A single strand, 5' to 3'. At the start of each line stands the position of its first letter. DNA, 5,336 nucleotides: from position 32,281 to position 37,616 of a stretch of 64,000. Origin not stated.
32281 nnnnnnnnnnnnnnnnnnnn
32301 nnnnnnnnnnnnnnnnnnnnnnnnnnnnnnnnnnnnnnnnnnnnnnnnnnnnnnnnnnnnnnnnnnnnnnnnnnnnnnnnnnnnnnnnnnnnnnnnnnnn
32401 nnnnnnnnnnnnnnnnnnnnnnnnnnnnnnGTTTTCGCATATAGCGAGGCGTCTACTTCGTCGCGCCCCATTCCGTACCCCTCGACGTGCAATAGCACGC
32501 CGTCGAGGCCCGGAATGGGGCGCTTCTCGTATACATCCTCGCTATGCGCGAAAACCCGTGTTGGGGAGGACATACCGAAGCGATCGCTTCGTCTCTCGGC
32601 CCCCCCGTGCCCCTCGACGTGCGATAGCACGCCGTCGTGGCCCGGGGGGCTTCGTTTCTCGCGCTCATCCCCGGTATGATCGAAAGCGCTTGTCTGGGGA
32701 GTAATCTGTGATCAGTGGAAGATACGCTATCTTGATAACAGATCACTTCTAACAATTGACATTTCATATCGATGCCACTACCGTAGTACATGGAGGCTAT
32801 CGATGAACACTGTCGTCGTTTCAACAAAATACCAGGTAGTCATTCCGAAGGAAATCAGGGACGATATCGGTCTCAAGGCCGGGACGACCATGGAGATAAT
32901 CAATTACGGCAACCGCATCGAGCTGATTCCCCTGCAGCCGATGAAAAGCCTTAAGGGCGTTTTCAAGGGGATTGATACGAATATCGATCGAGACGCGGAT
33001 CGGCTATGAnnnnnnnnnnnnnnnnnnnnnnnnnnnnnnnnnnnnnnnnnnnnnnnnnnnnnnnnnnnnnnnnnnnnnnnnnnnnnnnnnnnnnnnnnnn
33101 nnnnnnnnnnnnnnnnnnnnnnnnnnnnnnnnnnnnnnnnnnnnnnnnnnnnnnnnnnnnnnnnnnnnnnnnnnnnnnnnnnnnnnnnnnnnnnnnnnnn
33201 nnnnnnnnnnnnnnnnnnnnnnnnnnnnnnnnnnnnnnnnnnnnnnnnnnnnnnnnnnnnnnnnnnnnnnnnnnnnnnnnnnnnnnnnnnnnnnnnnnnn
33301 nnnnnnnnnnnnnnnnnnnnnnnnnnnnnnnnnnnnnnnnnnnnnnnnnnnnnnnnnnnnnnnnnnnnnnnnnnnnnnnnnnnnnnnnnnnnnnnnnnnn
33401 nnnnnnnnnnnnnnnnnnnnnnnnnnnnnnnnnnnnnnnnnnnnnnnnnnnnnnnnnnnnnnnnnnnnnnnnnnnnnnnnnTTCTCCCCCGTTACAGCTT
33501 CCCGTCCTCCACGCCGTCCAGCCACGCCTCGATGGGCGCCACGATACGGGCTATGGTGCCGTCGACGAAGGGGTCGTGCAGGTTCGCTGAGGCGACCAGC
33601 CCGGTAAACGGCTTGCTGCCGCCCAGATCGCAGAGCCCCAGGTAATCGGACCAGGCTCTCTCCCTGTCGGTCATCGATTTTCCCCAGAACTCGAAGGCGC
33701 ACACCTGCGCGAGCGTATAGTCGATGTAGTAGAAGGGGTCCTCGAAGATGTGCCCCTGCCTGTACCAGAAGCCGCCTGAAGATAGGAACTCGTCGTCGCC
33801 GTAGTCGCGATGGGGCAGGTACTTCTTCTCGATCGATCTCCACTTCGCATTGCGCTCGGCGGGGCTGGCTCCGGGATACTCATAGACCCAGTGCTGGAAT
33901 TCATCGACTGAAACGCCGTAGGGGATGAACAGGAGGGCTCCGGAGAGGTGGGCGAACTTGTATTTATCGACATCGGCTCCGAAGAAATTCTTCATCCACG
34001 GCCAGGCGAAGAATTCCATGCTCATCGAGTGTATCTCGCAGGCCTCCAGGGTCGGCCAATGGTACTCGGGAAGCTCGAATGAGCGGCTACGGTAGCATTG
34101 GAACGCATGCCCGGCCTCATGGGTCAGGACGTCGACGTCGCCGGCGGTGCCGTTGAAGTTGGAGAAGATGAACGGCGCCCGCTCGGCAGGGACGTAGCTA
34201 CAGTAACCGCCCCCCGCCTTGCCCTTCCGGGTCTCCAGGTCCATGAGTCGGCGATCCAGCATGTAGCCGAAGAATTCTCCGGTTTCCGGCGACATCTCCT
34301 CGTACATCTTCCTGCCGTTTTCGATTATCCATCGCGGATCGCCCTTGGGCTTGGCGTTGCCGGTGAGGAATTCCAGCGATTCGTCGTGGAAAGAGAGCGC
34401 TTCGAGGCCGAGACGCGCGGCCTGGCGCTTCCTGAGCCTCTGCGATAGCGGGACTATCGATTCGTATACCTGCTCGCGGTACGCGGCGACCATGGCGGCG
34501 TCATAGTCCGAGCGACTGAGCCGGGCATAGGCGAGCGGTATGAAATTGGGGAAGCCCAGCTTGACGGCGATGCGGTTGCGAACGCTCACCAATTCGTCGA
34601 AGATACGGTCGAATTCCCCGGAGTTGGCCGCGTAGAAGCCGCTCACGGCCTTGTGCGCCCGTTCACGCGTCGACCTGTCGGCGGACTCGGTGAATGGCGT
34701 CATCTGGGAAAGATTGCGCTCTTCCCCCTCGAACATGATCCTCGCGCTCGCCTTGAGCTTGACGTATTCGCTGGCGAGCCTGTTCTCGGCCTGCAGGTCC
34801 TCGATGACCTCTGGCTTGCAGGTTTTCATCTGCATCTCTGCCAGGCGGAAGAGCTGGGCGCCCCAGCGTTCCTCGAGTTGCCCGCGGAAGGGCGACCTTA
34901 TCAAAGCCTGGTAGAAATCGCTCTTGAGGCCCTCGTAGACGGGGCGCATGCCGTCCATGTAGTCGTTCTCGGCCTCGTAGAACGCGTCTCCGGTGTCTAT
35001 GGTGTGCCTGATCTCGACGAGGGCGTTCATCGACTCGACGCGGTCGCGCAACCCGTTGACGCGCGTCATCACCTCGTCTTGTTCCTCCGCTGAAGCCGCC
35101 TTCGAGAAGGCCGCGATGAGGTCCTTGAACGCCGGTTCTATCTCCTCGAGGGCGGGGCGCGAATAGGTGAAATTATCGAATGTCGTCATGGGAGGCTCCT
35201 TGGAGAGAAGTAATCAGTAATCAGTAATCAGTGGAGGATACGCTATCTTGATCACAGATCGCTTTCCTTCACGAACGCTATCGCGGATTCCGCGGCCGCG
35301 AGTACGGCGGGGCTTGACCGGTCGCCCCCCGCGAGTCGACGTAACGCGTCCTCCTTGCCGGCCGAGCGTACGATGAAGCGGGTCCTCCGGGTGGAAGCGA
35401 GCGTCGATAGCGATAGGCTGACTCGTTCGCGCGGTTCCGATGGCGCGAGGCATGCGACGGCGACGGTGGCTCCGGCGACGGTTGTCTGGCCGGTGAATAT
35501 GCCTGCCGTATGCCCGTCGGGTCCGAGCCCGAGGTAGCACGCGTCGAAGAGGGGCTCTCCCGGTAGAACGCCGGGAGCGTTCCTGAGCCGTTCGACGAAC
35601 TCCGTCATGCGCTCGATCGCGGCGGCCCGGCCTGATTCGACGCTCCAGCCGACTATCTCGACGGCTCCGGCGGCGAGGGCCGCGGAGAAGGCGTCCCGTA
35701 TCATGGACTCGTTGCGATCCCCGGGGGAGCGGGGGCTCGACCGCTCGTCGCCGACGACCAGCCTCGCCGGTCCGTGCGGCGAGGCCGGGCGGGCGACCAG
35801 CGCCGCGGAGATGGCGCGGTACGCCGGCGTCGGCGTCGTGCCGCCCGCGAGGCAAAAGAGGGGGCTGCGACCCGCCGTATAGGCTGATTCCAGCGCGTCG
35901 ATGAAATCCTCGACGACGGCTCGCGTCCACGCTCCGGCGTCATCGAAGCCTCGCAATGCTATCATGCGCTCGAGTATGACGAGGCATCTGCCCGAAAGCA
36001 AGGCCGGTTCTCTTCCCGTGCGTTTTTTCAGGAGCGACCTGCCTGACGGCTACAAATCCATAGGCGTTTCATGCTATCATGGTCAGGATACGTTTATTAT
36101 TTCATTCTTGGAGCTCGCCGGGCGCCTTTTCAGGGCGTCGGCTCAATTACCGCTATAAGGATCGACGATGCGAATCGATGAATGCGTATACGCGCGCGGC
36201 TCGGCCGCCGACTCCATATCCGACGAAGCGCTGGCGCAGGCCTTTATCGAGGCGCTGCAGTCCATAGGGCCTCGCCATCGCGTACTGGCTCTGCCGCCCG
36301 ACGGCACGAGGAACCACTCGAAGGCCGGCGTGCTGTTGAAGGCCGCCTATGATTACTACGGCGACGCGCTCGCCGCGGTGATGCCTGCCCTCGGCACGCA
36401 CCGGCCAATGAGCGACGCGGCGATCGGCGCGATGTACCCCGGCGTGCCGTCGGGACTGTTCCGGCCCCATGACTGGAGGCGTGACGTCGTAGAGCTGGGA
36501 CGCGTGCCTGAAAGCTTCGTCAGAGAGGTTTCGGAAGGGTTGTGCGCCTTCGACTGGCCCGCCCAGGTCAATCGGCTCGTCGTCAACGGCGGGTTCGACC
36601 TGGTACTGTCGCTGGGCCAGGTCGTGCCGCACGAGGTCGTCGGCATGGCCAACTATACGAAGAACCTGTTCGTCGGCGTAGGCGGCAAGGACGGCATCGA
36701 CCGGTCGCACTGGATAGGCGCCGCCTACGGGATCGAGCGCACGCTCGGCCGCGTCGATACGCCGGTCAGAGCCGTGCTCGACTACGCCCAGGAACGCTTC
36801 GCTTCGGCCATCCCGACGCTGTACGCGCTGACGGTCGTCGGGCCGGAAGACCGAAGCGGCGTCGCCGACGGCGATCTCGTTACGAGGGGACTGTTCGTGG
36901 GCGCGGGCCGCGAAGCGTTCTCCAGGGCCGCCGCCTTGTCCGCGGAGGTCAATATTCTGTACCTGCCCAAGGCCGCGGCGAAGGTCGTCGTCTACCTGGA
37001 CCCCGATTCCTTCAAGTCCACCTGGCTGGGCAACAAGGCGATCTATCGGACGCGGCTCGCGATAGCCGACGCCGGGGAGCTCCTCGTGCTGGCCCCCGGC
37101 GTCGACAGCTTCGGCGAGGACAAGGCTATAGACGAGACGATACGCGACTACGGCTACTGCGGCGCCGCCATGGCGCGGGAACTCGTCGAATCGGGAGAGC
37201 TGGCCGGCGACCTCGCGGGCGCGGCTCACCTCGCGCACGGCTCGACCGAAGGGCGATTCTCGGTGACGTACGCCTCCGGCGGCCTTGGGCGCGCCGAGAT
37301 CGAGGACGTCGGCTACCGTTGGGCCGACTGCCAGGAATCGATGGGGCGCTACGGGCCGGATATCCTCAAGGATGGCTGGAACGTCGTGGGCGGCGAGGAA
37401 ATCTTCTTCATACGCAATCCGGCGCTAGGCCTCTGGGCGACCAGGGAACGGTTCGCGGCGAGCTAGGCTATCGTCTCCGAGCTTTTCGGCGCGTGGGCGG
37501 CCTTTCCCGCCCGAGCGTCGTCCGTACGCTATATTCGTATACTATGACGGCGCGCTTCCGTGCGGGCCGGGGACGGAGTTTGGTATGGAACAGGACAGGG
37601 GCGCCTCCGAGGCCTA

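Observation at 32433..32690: Two tandem ~125-nt long hairpins with a conserved apex and compensatory stem replacement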

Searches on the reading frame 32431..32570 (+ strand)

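Call 58: search_protein_families(library=pfam, proteins=[L214:3-1250:-, L194:7728-8009:+], max_evalue=0.001)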
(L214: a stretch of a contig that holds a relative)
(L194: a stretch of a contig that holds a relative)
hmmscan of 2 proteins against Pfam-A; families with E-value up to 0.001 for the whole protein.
L214:3-1250:- (416 aa): 1 family
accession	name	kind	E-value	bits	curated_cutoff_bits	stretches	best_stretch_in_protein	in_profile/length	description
PF00291.31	PALP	-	7.6e-62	209.7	35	1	75-373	3-295/295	Pyridoxal-phosphate dependent enzyme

L194:7728-8009:+ (93 aa): 1 family
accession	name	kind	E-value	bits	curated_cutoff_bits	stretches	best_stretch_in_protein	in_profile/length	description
PF20229.3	ChrB_N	-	6e-05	23.4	23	1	19-77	1-59/159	Protein ChrB, N-terminal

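Call 59: search_protein_families(library=pfam, proteins=[L214:1381-2151:-, L194:6404-7312:-], max_evalue=0.001)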
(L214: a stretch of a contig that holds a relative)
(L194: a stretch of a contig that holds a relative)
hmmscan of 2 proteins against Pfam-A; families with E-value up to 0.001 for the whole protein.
L214:1381-2151:- (256 aa): 2 families
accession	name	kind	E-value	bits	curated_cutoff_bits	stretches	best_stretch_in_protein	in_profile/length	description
PF00288.32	GHMP_kinases_N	-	1.3e-16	61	22.3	1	14-90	14-87/87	GHMP kinases N terminal domain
PF08544.19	GHMP_kinases_C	-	1.1e-13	51.8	21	1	151-227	2-83/85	GHMP kinases C terminal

L194:6404-7312:- (302 aa): 1 family
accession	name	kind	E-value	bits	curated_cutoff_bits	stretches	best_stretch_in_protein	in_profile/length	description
PF01336.31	tRNA_anti-codon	-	3.8e-08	33.6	27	1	103-167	11-72/75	OB-fold nucleic acid binding domain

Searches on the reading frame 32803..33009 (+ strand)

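Call 9: search_protein_families(library=pfam, proteins=[window:32803-33009:+])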
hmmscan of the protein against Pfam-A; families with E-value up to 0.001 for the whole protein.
window:32803-33009:+ (68 aa): 1 family
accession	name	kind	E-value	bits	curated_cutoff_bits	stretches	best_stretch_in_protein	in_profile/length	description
PF04014.23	MazE_antitoxin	-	1e-10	41.8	24.7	1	4-46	2-45/48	Antidote-toxin recognition MazE, bacterial antitoxin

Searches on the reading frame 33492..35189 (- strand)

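Call 9: search_protein_families(library=pfam, proteins=[window:33492-35189:-])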
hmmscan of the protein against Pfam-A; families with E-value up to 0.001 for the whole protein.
window:33492-35189:- (565 aa): 1 family
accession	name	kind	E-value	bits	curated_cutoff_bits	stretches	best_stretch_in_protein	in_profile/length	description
PF01432.26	Peptidase_M3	-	3.4e-25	89.7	27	1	311-546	184-452/457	Peptidase family M3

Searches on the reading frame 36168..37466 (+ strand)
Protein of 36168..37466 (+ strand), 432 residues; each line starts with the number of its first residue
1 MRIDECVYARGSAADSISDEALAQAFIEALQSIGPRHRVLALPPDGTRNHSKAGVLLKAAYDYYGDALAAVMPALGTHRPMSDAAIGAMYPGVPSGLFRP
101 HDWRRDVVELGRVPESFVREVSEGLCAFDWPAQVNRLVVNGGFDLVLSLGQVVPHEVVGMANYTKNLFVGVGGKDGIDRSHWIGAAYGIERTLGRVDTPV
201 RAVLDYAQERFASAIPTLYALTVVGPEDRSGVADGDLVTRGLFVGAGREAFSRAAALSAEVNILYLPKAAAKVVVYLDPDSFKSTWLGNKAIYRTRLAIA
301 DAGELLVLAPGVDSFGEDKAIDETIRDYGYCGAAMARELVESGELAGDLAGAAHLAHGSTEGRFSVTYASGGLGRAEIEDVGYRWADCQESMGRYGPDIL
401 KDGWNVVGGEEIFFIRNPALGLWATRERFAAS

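Call 9: search_protein_families(library=pfam, proteins=[window:36168-37466:+])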
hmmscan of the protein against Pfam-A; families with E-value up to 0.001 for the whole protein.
window:36168-37466:+ (432 aa): 1 family
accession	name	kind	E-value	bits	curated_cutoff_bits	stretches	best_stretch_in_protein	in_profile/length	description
PF09861.14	Lar_N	-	0.00018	21.2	23.3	1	71-182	93-193/204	Lactate racemase N-terminal domain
